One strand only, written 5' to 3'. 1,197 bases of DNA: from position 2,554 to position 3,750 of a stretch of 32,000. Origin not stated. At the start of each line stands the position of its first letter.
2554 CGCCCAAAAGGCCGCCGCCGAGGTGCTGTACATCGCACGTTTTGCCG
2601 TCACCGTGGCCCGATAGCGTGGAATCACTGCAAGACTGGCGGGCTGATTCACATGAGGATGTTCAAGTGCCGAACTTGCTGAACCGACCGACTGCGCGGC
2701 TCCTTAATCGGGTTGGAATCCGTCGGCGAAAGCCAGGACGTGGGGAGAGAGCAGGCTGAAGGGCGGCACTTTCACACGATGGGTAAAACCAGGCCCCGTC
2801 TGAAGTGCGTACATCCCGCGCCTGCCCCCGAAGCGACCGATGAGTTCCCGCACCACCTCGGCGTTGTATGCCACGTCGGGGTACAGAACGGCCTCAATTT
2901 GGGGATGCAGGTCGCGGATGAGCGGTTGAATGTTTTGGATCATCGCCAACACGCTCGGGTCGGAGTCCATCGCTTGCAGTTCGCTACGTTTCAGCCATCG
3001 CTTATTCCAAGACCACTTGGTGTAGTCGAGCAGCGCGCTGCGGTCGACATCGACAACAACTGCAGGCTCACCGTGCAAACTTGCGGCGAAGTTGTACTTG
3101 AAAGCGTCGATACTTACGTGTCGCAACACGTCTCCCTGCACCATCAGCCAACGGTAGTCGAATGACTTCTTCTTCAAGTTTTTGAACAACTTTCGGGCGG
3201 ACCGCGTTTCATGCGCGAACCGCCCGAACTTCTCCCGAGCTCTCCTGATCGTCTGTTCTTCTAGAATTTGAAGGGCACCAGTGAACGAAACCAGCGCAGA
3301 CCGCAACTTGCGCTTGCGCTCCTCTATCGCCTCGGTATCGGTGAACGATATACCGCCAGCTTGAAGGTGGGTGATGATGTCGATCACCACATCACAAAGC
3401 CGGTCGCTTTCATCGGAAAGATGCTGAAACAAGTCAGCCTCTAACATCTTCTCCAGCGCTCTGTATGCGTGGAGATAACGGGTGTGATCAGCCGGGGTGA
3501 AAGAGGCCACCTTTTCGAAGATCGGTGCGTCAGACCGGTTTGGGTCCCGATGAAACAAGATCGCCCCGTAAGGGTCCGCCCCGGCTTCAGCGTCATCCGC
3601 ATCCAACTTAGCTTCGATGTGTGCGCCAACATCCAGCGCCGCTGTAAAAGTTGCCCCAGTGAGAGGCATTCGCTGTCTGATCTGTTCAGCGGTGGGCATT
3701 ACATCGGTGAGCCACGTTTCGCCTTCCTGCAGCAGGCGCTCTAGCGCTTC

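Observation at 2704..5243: Divergent orphan pair: 454-aa soluble protein and 334-aa two-TM protein, a candidate two-gene conflict/defence module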

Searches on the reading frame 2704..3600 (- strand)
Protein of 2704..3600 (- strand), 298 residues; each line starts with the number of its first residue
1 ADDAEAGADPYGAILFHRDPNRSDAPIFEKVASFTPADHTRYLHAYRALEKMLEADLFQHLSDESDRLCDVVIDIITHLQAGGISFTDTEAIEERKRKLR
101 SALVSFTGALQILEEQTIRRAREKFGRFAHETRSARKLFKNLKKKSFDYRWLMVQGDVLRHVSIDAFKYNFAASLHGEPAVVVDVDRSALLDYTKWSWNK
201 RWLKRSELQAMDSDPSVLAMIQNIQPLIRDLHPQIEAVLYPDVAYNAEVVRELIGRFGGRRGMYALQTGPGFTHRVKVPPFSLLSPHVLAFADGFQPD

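Call 59: search_protein_families(library=pfam, alignment_id=A3, max_evalue=10)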
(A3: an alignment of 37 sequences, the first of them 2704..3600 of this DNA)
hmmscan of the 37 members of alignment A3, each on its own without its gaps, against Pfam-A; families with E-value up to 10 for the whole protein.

A. member 1, window:2704-3600:- (298 aa): 0 families

B. families by the number of members that match (of 37 scanned): 24 families
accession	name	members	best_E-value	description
PF22185.1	AF_0924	1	0.02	Uncharacterized protein AF_0924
PF21259.3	Rgg_C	1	0.023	HTH-type transcriptional regulator Rgg, C-terminal domain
PF18829.7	Importin_rep_6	1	0.035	Importin repeat 6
PF10740.15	DUF2529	1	0.041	Domain of unknown function (DUF2529)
PF13638.12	PIN_4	1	0.05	PIN domain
PF13935.11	Ead_Ea22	1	0.052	Ead/Ea22-like protein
PF07542.16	ATP12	1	0.073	ATP12 chaperone protein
PF14309.11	DUF4378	1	0.088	Domain of unknown function (DUF4378)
PF07743.18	HSCB_C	1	0.09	HSCB C-terminal oligomerisation domain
PF04992.19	RNA_pol_Rpb1_6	1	0.095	RNA polymerase Rpb1, domain 6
PF19681.4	DUF6183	1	0.11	Family of unknown function (DUF6183)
PF10374.15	EST1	1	0.11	Telomerase activating protein Est1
PF23854.1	DUF7217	1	0.12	Domain of unknown function (DUF7217)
PF13173.12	AAA_14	1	0.13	AAA domain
PF00725.27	3HCDH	1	0.15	3-hydroxyacyl-CoA dehydrogenase, C-terminal domain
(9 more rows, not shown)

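Call 60: search_protein_families(library=padloc, alignment_id=A3, max_evalue=10)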
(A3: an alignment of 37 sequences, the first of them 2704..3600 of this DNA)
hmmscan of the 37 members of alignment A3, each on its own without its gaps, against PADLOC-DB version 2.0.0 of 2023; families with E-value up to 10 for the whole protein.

A. member 1, window:2704-3600:- (298 aa): 0 families

B. families by the number of members that match (of 37 scanned): 7 families
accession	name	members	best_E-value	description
PDLC03858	LmuA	1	0.00047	-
PDLC00541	JetA2|JetA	1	0.0006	DUF2397 domain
PDLC04035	PD-T4-4_B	1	0.00095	-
PDLC02292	AbiEii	1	0.019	AbiEii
PDLC00775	Cyclase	1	0.029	oligonucleotide-cyclase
PDLC00719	Effector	1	0.033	4TM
PDLC01717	typeIV_Cas6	1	0.038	Cas6_6_IVD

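Call 63: search_protein_families(library=ncbifam, alignment_id=A3, max_evalue=10)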
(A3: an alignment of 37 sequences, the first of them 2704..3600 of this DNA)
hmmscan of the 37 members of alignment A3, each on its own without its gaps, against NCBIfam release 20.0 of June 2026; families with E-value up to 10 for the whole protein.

A. member 1, window:2704-3600:- (298 aa): 0 families

B. families by the number of members that match (of 37 scanned): 14 families
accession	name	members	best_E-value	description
TIGR01716.1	RGG_Cterm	1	0.00024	transcriptional activator, Rgg/GadR/MutR family, C-terminal domain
TIGR03338.1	phnR_burk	1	0.0017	phosphonate utilization associated transcriptional regulator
TIGR03216.1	OH_muco_semi_DH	1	0.021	2-hydroxymuconic semialdehyde dehydrogenase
TIGR04358.1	XXXCH_domain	1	0.022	GAK system XXXCH domain-containing protein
NF052647.1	SporSpoBAEA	1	0.029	stage V sporulation protein SpoVABEA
NF010148.0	PRK13625.1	1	0.047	bis(5'-nucleosyl)-tetraphosphatase PrpE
NF007235.0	PRK09664.1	1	0.051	low affinity tryptophan permease TnaB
NF010534.0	PRK13923.1-2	1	0.064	putative spore coat protein regulator protein YlbO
TIGR00035.1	asp_race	1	0.067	amino acid racemase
NF033203.1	entero_EhxA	1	0.072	enterohemolysin EhxA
NF049926.2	IS4_FS_Nterm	1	0.08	IS4/Tn5 family transposase DNA-binding protein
TIGR03594.1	GTPase_EngA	1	0.12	ribosome biogenesis GTPase Der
NF009883.0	PRK13341.1-4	1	0.18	AAA family ATPase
NF010938.0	PRK14358.1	1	0.25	bifunctional N-acetylglucosamine-1-phosphate uridyltransferase/glucosamine-1-phosphate acetyltransferase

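Call 64: search_solved_structures(query=A3, max_evalue=10, show_alignments=3)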
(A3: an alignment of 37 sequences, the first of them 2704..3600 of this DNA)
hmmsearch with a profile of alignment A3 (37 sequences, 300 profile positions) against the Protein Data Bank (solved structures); distinct sequences matched with E-value up to 10: 5.
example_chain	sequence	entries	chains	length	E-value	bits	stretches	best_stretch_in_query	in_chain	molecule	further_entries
1tqg_A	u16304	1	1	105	0.25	13.5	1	192-251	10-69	Chemotaxis protein cheA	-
2ld6_A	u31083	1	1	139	0.31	13.2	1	191-251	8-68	Chemotaxis protein CheA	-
3tv5_A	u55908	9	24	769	0.74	12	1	162-237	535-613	Acetyl-CoA carboxylase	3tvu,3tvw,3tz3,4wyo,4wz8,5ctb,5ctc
9ckx_A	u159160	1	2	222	1.8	10.7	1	201-245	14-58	Ubiquitin-domain-containing protein,Response regulator FrzS,Vesicle-associated membrane pr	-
8fjg_A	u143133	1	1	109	1.9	10.6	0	197-217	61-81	H12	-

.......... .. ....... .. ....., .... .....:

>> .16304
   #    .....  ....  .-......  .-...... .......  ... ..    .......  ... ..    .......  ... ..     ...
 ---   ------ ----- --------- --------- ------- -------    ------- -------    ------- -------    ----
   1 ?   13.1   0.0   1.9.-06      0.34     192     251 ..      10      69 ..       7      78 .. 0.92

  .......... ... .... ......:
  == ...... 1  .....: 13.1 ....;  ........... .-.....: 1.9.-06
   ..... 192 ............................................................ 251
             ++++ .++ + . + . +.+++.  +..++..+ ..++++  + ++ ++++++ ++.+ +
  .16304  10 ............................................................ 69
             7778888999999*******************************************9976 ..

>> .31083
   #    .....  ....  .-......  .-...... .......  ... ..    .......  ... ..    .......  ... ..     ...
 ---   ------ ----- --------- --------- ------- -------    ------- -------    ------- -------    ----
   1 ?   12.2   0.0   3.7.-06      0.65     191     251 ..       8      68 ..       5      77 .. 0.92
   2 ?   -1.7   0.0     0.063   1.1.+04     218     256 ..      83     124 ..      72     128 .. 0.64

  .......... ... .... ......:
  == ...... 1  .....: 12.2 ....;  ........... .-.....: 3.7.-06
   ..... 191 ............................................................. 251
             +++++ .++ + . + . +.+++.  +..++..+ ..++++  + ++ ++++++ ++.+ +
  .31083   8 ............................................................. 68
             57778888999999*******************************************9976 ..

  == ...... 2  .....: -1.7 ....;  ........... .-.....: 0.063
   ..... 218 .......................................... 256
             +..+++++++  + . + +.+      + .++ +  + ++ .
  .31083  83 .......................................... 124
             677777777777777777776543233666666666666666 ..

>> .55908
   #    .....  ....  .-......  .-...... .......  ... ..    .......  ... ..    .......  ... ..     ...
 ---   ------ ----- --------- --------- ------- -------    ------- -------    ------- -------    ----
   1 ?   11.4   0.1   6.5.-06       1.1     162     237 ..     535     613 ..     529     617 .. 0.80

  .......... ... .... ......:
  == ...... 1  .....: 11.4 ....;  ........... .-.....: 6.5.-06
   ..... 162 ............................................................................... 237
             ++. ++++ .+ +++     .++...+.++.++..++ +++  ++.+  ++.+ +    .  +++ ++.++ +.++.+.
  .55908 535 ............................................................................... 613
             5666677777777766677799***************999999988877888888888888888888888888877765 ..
